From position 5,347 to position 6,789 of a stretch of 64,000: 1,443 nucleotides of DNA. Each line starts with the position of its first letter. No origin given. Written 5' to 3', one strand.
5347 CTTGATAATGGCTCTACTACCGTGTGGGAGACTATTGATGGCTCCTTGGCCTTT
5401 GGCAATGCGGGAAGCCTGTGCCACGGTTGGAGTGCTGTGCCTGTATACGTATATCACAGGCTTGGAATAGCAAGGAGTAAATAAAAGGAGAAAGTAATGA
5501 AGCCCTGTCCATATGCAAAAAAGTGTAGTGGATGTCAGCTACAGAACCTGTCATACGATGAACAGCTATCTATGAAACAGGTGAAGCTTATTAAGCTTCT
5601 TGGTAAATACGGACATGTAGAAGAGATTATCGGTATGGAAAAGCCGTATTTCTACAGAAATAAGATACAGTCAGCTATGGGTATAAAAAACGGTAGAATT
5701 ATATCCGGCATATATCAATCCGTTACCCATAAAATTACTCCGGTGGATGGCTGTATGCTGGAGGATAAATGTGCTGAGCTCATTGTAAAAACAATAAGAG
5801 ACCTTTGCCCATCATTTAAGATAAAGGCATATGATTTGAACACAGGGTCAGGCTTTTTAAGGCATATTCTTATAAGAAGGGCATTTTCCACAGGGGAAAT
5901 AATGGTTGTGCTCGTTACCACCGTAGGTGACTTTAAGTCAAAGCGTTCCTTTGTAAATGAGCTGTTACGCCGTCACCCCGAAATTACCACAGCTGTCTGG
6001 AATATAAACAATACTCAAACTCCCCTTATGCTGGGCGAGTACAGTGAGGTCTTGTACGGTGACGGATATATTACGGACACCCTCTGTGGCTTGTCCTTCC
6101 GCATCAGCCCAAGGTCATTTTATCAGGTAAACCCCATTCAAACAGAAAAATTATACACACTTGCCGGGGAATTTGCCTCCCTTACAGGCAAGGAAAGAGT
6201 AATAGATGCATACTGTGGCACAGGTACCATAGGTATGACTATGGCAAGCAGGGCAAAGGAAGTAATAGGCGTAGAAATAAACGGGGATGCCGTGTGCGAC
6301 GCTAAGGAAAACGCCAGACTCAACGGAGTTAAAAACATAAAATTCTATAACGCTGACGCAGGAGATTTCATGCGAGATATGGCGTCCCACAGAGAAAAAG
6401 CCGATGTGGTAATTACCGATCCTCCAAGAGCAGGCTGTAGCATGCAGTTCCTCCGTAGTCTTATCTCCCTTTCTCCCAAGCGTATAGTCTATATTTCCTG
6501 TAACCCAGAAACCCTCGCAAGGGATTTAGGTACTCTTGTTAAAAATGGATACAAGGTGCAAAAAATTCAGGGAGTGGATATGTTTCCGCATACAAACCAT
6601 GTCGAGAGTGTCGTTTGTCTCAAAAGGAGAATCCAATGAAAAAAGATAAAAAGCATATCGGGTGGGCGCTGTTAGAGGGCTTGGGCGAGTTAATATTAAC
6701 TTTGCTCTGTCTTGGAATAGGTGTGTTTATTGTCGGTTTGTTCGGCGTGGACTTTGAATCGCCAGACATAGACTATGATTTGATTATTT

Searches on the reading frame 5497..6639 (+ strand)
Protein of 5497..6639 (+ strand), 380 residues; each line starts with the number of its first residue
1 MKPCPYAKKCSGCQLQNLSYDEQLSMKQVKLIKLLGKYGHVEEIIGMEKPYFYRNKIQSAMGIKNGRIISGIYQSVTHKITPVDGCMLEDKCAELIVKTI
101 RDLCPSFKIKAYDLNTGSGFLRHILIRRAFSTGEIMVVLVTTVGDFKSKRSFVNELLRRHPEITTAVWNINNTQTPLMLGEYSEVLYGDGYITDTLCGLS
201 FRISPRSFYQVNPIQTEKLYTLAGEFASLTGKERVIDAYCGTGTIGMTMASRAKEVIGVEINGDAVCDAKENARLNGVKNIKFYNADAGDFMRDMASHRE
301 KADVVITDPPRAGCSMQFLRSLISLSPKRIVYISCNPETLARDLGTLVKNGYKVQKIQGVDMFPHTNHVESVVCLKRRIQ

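Call 4: search_protein_families(library=pfam, proteins=[window:5497-6639:+], max_evalue=0.01)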
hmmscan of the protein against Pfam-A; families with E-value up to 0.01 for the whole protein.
window:5497-6639:+ (380 aa): 14 families
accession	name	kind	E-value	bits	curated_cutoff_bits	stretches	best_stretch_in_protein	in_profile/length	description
PF05958.17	tRNA_U5-meth_tr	-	3.3e-24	86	23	1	200-378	171-357/357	tRNA (Uracil-5-)-methyltransferase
PF13847.12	Methyltransf_31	-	2e-16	60.4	27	1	231-338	3-113/145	Methyltransferase domain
PF03602.21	Cons_hypoth95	-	5.4e-11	42.9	24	1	230-339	40-157/182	Conserved hypothetical protein 95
PF09445.16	Methyltransf_15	-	1.3e-09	38.2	22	1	233-315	2-85/165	RNA cap guanine-N2 methyltransferase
PF05175.20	MTS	-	1.5e-09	38.2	23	1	232-310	32-107/170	Methyltransferase small domain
PF02475.24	TRM5-TYW2_MTfase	-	7.2e-09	36.3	28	1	232-324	37-125/164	TRM5/TYW2 methyltransferase domain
PF13649.12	Methyltransf_25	-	7.8e-08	33.4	27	1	235-307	1-70/97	Methyltransferase domain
PF06325.19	PrmA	-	6.4e-06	26.3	22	1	230-307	160-232/296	Ribosomal protein L11 methyltransferase (PrmA)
PF01170.24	UPF0020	-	1.5e-05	25.2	22.3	1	230-310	27-130/197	RMKL-like, methyltransferase domain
PF02390.23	Methyltransf_4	-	2.9e-05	24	24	1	235-306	5-78/173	Putative methyltransferase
PF02005.22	TRM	-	7.4e-05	22.5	27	1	232-335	50-153/376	N2,N2-dimethylguanosine tRNA methyltransferase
PF01209.24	Ubie_methyltran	-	0.0015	18.4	20.1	0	230-290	47-109/233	ubiE/COQ5 methyltransferase family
PF08241.18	Methyltransf_11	-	0.0034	18.4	21.2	0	239-305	4-64/95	Methyltransferase domain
PF05724.17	TPMT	-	0.0099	16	26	0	229-280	35-87/218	Thiopurine S-methyltransferase (TPMT)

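Call 65: search_protein_families(library=ncbifam, proteins=[window:5497-6639:+], max_evalue=0.001)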
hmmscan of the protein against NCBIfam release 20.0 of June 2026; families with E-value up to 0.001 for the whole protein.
window:5497-6639:+ (380 aa): 36 families (the best 25 are shown)
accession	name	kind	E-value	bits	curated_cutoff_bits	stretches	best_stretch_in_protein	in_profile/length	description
TIGR00479.1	rumA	equivalog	1.1e-113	380.3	183.55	1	3-370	57-432/432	23S rRNA (uracil(1939)-C(5))-methyltransferase RlmD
NF009639.0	PRK13168.1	equivalog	1.5e-64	218.6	458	1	3-377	80-445/446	23S rRNA (uracil(1939)-C(5))-methyltransferase RlmD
NF002910.0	PRK03522.2-3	equivalog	2e-59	201.6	558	1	7-378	8-383/383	23S rRNA (uracil(747)-C(5))-methyltransferase RlmC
NF002909.0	PRK03522.2-1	equivalog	2.1e-55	188.4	553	1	7-377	8-373/374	23S rRNA (uracil(747)-C(5))-methyltransferase RlmC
TIGR02085.1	meth_trns_rumB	equivalog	1.5e-51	175.5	429.5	1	7-376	7-373/374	23S rRNA (uracil(747)-C(5))-methyltransferase RlmC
NF002913.0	PRK03522.2-6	equivalog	1.4e-24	87.1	537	2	86-271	29-215/342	23S rRNA (uracil(747)-C(5))-methyltransferase RlmC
TIGR02143.1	trmA_only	equivalog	1.9e-24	86.3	334.65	1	200-378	166-352/352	tRNA (uridine(54)-C5)-methyltransferase TrmA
NF053718.1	23SC1962Mtase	equivalog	8.4e-15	54.4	575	1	232-311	211-290/383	23S rRNA (cytosine(1962)-C(5))-methyltransferase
TIGR03534.1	RF_mod_PrmC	equivalog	2.2e-14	53.5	199.1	1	196-310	55-165/253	peptide chain release factor N(5)-glutamine methyltransferase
NF011529.0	PRK14968.1-3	equivalog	1.3e-12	47.5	162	1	231-288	34-91/198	putative methyltransferase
TIGR00536.1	hemK_fam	subfamily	8.9e-10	38.1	115.5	1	228-310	108-191/286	HemK family protein methyltransferase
TIGR02021.1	BchM-ChlM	equivalog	7.6e-08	32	158.9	1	225-340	51-160/218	magnesium protoporphyrin IX methyltransferase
TIGR00537.1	hemK_rel_arch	hypoth_equivalog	1.7e-07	31.1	87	1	227-310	16-91/179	HemK2/MTQ2 family protein methyltransferase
TIGR00308.1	TRM1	equivalog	1.8e-07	30.9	280.65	1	226-334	36-144/375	tRNA (guanine(10)-N(2))-dimethyltransferase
NF047853.1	tRm6a37MtseTrmN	equivalog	3.6e-07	30.1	350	1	222-310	34-123/244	tRNA(1)(Val) (adenine(37)-N(6))-methyltransferase TrmN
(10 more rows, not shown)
